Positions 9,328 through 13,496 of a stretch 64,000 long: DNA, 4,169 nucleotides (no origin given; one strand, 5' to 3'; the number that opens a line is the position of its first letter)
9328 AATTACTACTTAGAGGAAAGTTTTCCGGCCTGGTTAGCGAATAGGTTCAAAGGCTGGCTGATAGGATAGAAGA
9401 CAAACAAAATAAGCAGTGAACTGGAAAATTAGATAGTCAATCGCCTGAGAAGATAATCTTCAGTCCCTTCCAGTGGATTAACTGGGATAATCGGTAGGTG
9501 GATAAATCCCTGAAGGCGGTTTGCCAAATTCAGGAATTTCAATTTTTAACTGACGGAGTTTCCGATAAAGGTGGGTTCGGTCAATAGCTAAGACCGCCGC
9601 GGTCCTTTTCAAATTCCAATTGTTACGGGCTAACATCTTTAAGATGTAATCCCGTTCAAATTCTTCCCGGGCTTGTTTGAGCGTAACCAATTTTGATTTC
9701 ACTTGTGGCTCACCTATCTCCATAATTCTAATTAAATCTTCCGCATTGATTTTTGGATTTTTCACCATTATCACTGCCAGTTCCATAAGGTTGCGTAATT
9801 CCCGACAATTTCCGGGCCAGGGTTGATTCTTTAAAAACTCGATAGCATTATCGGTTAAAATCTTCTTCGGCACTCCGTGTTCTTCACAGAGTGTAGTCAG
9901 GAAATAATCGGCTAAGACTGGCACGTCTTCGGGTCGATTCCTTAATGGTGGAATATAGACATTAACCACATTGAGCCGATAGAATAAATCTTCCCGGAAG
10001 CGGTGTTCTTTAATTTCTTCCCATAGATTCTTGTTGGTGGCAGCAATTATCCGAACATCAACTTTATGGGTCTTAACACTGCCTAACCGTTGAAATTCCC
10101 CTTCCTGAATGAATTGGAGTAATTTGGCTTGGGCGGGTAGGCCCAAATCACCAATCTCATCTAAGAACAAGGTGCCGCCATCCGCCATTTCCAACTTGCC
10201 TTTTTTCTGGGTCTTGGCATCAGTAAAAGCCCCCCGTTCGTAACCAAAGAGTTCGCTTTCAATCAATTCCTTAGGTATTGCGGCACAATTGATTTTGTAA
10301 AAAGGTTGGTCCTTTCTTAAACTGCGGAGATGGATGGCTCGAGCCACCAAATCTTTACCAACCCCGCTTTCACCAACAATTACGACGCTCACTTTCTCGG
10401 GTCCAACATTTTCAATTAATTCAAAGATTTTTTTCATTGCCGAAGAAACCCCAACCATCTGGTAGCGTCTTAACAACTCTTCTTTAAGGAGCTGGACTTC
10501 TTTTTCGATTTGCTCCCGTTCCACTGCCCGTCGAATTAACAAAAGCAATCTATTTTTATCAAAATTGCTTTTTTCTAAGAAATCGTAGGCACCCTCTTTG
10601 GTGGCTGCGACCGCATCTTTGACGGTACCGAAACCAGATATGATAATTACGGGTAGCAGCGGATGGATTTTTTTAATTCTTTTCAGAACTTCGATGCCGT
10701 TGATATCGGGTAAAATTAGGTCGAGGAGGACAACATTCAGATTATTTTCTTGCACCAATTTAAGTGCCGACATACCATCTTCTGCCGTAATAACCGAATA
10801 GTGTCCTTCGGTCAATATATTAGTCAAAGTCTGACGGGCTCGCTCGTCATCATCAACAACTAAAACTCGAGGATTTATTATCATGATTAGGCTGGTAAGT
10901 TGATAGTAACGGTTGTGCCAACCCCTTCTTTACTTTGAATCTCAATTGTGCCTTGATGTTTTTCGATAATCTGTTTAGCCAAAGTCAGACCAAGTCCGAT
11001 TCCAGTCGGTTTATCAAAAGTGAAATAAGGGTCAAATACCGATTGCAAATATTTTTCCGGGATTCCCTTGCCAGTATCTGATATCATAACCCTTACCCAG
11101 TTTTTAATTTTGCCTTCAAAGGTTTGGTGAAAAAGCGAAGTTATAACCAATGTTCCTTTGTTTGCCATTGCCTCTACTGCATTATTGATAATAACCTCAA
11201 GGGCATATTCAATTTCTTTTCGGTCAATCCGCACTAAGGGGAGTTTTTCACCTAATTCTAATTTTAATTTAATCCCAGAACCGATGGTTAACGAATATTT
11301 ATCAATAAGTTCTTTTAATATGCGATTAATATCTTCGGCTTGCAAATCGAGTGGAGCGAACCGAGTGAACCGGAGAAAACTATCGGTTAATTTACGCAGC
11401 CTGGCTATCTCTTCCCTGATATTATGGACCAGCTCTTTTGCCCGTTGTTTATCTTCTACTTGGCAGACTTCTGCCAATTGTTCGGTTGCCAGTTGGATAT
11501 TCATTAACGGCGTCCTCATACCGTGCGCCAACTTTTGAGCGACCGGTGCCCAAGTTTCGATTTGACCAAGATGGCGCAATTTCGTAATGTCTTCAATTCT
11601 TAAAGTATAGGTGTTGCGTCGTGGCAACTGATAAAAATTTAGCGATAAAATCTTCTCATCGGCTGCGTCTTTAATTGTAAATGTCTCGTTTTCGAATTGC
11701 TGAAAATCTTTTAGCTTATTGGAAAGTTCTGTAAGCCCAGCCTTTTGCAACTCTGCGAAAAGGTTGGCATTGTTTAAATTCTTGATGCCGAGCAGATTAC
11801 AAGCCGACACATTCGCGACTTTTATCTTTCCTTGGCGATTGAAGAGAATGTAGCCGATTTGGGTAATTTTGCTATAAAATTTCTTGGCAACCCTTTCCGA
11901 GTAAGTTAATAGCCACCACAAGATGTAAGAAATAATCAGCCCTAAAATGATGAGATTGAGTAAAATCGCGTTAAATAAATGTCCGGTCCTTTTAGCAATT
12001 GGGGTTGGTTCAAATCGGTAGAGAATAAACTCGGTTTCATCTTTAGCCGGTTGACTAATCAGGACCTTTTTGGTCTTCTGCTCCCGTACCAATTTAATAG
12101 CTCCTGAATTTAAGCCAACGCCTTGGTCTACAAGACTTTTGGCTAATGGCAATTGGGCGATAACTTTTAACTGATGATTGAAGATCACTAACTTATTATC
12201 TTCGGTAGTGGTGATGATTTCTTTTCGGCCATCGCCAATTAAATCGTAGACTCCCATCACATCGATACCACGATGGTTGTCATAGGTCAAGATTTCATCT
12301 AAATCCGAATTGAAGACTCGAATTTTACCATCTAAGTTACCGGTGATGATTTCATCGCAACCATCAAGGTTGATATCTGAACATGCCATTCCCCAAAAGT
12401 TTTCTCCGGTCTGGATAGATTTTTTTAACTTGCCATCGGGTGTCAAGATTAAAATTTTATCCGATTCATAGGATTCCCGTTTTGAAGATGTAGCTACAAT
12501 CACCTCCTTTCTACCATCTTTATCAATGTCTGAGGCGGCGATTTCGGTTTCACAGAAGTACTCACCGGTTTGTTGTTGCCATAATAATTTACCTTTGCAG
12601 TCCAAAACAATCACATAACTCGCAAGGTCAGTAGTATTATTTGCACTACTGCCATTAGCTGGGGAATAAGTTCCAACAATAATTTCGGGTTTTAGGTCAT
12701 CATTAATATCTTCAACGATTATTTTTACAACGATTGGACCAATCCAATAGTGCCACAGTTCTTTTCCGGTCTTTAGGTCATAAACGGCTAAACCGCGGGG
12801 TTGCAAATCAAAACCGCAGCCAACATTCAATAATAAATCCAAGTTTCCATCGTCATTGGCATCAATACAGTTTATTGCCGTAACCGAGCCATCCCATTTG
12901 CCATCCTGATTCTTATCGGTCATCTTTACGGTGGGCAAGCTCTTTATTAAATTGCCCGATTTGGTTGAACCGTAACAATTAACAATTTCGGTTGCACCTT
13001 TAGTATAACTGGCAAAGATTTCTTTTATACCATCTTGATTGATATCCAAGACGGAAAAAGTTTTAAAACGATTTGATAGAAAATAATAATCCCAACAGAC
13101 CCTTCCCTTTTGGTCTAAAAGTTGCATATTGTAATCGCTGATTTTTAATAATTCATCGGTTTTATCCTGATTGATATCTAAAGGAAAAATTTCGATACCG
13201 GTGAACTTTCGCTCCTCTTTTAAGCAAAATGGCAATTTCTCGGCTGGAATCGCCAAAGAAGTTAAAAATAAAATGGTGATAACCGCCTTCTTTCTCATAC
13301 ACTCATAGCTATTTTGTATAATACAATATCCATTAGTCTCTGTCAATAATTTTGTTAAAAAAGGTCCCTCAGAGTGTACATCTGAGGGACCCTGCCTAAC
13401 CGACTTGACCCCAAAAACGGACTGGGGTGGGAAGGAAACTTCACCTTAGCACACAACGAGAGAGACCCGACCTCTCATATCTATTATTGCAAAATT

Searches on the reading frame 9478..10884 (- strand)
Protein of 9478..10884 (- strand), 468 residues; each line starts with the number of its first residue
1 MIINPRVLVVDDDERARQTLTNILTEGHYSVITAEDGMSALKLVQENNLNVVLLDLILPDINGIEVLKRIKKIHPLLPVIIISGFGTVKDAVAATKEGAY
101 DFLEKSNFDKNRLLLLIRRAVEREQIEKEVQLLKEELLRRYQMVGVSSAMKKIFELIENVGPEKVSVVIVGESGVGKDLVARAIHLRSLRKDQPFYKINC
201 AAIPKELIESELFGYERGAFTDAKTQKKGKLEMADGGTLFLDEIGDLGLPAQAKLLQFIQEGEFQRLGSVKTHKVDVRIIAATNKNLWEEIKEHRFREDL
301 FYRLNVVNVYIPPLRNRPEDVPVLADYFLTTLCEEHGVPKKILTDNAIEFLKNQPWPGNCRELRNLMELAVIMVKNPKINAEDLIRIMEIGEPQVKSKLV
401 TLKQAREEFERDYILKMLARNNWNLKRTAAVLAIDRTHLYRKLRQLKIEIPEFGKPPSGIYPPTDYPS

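Call 52: search_protein_families(library=pfam, max_evalue=0.1, proteins=[window:9478-10884:-])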
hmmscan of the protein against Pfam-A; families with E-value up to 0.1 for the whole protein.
window:9478-10884:- (468 aa): 18 families
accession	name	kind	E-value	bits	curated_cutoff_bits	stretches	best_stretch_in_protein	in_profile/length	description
PF00158.32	Sigma54_activat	-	6.7e-70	234.6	20.2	1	144-309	2-167/168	Sigma-54 interaction domain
PF00072.30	Response_reg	-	7.1e-28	97.4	30.2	1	7-116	1-109/111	Response regulator receiver domain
PF14532.12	Sigma54_activ_2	-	1e-22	81.3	25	1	144-314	1-138/138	Sigma-54 interaction domain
PF25601.1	AAA_lid_14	-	3.5e-21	75.3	27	1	315-390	1-76/87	AAA+ ATPase lid domain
PF02954.25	HTH_8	-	6.3e-10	39.1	22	1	406-445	2-41/42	Bacterial regulatory protein, Fis family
PF07728.20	AAA_5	-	9.4e-07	29.4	22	1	167-286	2-124/139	AAA domain (dynein-related subfamily)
PF00004.35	AAA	-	9.1e-05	23.4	21.2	1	168-294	2-117/131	ATPase family associated with various cellular activities (AAA)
PF06490.17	FleQ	-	0.0031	18.3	22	1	6-86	1-79/108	Flagellar regulatory protein FleQ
PF01078.27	Mg_chelatase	-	0.006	16.4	20.3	0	224-285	95-158/207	Magnesium chelatase, subunit ChlI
PF08298.17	AAA_PrkA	-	0.0065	16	25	0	229-309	227-307/358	PrkA AAA domain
PF20720.3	nSTAND3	-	0.007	16.5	27.2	1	163-199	16-52/155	Novel STAND NTPase 3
PF07724.20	AAA_2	-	0.012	16.1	27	1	164-295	3-135/166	AAA domain (Cdc48 subfamily)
PF21714.3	KaiA_N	-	0.029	14.9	27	1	12-84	8-79/125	Circadian clock protein KaiA, N-terminal domain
PF18139.7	LSDAT_euk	-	0.043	13.7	25.7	0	61-134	189-261/266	SLOG in TRPM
PF05043.19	Mga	-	0.047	14.7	21.1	0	416-454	24-62/87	Mga helix-turn-helix domain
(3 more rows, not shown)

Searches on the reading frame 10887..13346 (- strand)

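Call 52: search_protein_families(library=pfam, max_evalue=0.1, proteins=[window:10887-13346:-])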
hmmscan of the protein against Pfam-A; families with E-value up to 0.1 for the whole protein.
window:10887-13346:- (819 aa): 11 families
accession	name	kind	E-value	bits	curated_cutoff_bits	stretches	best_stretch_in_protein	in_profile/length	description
PF02518.31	HATPase_c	-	1.3e-20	74.3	26.4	1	708-818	2-108/111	Histidine kinase-, DNA gyrase B-, and HSP90-like ATPase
PF13517.12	FG-GAP_3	-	6.7e-12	46.3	26.9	2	273-334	1-60/61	FG-GAP-like repeat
PF25292.1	Beta-prop_CGLA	-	1.2e-10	41.8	26.8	2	319-359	33-73/316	Lambda-carrageenase beta-propeller domain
PF14783.12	BBS2_Mid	-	2e-09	37.9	27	0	320-346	2-28/108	Ciliary BBSome complex subunit 2, middle region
PF00512.31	HisKA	-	3.6e-09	37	26.9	1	604-662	7-62/66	His Kinase A (phospho-acceptor) domain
PF01839.29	FG-GAP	-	5.1e-05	23.5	22.1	0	322-337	8-22/37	FG-GAP repeat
PF23743.1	Beta-prop_BBS7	-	0.00036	20.4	27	0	319-350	223-254/299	BBS7 beta-propeller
PF14501.12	HATPase_c_5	-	0.017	15.5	22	1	711-809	5-94/102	GHKL domain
PF15907.11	Itfg2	-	0.022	14.4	27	0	320-346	78-104/330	Integrin-alpha FG-GAP repeat-containing protein 2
PF21348.3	RGL11_C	-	0.066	12.4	27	0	210-288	28-110/490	Rhamnogalacturonan lyase family 11, C-terminal domain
PF16743.10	PliI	-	0.072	13.2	27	0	206-233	59-86/123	Periplasmic lysozyme inhibitor of I-type lysozyme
